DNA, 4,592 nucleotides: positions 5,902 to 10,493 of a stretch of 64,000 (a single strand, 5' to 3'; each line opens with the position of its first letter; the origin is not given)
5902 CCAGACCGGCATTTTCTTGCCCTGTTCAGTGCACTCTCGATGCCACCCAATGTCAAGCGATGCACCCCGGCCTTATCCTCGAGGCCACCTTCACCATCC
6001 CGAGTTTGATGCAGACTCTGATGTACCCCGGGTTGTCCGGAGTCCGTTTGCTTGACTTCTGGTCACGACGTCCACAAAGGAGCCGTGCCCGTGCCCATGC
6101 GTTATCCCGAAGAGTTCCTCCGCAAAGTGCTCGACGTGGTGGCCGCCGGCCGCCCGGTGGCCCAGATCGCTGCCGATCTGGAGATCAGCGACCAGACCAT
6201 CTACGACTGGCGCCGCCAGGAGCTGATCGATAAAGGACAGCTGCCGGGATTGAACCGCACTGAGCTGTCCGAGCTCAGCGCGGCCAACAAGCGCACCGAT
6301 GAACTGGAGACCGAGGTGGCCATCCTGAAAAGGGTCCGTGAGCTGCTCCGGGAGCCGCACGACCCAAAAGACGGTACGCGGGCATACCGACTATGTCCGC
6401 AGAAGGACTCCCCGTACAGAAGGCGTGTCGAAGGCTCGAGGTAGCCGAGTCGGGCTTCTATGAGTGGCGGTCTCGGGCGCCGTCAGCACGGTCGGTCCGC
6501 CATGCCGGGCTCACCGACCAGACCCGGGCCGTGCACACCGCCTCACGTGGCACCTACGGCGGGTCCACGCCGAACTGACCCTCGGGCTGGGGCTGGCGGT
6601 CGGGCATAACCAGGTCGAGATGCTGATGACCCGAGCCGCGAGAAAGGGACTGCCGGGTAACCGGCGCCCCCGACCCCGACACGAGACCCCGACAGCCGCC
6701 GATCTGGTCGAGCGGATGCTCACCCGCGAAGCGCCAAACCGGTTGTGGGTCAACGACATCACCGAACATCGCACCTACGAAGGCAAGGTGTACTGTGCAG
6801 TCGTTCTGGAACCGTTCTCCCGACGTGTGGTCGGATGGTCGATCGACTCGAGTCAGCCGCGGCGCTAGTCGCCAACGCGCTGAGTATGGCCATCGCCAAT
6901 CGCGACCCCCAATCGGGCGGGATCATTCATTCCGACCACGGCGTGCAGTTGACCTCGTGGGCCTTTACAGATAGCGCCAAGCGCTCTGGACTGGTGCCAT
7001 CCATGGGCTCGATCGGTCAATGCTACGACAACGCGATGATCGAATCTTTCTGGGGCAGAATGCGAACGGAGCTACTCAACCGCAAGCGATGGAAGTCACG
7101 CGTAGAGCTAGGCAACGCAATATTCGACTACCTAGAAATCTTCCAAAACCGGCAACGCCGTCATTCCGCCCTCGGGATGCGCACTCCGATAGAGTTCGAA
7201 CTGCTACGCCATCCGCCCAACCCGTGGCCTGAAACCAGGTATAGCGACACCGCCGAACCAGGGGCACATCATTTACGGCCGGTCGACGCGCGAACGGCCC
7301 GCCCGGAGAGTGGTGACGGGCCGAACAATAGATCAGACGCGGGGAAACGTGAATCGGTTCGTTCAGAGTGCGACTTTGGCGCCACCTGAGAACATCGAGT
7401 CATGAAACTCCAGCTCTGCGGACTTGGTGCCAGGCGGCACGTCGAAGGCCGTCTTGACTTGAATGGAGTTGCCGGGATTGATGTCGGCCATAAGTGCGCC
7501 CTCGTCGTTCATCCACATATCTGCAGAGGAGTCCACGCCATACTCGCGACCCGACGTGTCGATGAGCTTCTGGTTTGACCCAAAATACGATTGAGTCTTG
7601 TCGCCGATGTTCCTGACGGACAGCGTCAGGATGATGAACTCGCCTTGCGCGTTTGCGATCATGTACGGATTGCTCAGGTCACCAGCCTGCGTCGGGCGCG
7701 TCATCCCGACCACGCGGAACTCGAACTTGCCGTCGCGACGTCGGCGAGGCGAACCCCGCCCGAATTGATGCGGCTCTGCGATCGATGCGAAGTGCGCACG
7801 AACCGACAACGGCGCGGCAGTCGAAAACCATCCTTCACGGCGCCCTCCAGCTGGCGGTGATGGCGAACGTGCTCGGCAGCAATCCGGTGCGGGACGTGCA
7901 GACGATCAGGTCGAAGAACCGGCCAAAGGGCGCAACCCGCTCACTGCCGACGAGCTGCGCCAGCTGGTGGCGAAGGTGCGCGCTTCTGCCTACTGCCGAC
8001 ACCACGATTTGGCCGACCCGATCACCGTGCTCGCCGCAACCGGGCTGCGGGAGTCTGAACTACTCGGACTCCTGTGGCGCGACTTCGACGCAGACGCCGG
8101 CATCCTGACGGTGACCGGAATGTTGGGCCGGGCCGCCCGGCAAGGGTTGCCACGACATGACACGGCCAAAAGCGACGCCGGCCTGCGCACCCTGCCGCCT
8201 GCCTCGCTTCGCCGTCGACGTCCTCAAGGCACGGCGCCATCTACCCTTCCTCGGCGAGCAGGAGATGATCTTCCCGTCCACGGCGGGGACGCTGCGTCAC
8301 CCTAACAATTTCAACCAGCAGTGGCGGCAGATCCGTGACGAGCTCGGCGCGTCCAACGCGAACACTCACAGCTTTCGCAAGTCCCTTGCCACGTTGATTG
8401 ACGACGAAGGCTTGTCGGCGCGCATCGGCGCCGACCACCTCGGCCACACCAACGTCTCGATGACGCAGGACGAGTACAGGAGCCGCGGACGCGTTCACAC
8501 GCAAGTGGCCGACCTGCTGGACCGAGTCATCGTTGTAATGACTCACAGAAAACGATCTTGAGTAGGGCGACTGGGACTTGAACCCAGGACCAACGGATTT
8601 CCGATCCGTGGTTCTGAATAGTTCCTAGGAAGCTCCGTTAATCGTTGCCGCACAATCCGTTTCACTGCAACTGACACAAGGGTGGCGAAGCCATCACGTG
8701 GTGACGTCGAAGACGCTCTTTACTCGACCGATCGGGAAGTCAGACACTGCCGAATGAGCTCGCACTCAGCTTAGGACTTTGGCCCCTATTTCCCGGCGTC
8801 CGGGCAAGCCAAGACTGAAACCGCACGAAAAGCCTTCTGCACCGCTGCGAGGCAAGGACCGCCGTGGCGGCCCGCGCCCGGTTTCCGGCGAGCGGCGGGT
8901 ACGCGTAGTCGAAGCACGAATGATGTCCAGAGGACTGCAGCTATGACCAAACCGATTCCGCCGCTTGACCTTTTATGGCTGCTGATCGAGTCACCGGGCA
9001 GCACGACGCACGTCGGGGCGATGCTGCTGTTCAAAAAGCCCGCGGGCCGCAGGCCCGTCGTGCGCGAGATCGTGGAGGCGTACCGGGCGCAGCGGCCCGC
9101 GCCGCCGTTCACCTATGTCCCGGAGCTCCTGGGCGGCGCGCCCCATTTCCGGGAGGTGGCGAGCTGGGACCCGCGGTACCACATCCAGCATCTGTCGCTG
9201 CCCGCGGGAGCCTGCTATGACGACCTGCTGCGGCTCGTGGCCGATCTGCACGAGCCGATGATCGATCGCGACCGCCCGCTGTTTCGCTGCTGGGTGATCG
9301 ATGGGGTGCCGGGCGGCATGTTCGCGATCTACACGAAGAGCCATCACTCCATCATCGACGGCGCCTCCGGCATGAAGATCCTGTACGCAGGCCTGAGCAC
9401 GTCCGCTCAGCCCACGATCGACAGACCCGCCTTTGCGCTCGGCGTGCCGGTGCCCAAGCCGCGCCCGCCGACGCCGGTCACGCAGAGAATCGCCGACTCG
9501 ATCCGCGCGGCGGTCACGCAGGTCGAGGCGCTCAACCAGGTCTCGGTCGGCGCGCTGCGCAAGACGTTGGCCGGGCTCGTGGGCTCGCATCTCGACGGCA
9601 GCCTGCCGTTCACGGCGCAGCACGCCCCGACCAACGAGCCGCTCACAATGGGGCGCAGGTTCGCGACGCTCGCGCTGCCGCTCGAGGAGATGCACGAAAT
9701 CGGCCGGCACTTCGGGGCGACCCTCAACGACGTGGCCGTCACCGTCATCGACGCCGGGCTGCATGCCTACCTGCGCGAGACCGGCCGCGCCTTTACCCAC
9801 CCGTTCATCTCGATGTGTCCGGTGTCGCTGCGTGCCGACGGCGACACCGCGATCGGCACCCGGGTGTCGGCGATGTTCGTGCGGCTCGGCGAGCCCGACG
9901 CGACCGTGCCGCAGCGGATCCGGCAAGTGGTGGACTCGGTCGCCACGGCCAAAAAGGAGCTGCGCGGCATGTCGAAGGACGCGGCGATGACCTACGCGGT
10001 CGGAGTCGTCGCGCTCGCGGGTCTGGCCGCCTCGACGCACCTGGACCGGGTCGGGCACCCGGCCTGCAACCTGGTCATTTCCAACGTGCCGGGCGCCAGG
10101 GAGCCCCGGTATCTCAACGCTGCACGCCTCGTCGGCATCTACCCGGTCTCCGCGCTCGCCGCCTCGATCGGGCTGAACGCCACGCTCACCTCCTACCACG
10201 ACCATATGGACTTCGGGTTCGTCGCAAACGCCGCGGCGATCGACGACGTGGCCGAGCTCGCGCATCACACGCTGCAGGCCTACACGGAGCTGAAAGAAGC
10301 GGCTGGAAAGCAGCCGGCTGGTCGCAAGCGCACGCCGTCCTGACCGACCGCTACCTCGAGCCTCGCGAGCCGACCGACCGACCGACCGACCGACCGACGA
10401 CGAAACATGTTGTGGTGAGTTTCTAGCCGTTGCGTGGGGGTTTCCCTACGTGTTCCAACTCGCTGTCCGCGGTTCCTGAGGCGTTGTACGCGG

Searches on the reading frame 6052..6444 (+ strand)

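Call 18: search_protein_families(library=pfam, proteins=[window:6052-6444:+])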
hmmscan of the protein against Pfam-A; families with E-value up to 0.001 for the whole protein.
window:6052-6444:+ (130 aa): 5 families
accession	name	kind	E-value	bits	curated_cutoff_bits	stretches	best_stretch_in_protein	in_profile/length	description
PF01527.26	HTH_Tnp_1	-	2.2e-08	34.6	24.1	1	17-82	6-70/75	Transposase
PF13384.12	HTH_23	-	3e-05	24.2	24.6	1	26-56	10-40/50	Homeodomain-like domain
PF13518.12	HTH_28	-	0.00016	22.1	25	1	26-56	5-35/52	Helix-turn-helix domain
PF00196.25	GerE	-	0.00026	21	23.5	1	24-50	8-34/57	Bacterial regulatory proteins, luxR family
PF13551.12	HTH_29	-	0.00038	20.9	28.1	1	27-55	5-34/64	Winged helix-turn helix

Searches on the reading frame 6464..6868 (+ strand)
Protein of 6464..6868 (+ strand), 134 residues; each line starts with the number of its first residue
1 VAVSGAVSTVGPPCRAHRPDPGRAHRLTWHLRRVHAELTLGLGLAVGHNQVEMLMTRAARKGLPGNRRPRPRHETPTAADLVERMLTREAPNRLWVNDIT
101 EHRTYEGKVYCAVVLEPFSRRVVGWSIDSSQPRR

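Call 18: search_protein_families(library=pfam, proteins=[window:6464-6868:+])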
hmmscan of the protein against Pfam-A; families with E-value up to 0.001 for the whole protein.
window:6464-6868:+ (134 aa): 1 family
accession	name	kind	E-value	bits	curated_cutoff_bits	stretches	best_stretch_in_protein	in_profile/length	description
PF00665.32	rve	-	8.8e-09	36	32.6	1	89-130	2-45/102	Integrase core domain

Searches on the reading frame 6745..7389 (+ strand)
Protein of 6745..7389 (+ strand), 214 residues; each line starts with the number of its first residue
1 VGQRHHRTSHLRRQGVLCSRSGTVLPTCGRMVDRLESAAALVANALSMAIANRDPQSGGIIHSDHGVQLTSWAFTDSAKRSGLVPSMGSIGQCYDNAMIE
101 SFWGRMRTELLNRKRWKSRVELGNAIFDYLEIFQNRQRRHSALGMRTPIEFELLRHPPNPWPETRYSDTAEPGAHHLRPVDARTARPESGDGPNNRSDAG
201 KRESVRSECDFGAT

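Call 18: search_protein_families(library=pfam, proteins=[window:6745-7389:+])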
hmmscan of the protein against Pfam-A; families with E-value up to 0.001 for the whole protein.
window:6745-7389:+ (214 aa): 3 families
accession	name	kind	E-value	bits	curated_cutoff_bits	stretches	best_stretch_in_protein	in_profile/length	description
PF13683.12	rve_3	-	2.8e-14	53.1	26.5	1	84-148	4-67/67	Integrase core domain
PF13333.12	rve_2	-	8.4e-11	42.3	22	1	100-152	1-52/56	Integrase core domain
PF00665.32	rve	-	2e-06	28.4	32.6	1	37-93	46-102/102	Integrase core domain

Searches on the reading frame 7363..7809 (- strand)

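Call 18: search_protein_families(library=pfam, proteins=[window:7363-7809:-])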
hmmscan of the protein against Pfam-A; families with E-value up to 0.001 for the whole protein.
window:7363-7809:- (148 aa): 2 families
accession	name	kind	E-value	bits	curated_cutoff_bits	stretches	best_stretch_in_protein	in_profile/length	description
PF11611.13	DUF4352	-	1.4e-21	77.5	25.9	1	25-144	8-121/122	Domain of unknown function (DUF4352)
PF16729.10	DUF5067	-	0.00019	21.8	27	1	57-137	43-126/126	Domain of unknown function (DUF5067)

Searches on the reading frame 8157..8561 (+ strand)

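Call 18: search_protein_families(library=pfam, proteins=[window:8157-8561:+])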
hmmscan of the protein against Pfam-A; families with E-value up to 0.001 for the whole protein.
window:8157-8561:+ (134 aa): 1 family
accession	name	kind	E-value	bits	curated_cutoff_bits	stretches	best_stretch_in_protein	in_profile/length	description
PF00589.27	Phage_integrase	-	1.3e-09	38.5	27.1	1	33-108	91-166/172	Phage integrase family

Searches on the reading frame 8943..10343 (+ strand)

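Call 18: search_protein_families(library=pfam, proteins=[window:8943-10343:+])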
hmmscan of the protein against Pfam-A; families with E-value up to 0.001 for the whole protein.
window:8943-10343:+ (466 aa): 2 families
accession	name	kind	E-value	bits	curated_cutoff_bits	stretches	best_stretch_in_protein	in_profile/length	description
PF03007.21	WS_DGAT_cat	-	6.7e-50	170.7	23.6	1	7-265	3-263/263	Wax ester synthase/diacylglycerol acyltransferase catalytic domain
PF06974.18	WS_DGAT_C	-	1.5e-24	87.2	20.7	1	305-451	2-145/145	WS/DGAT C-terminal domain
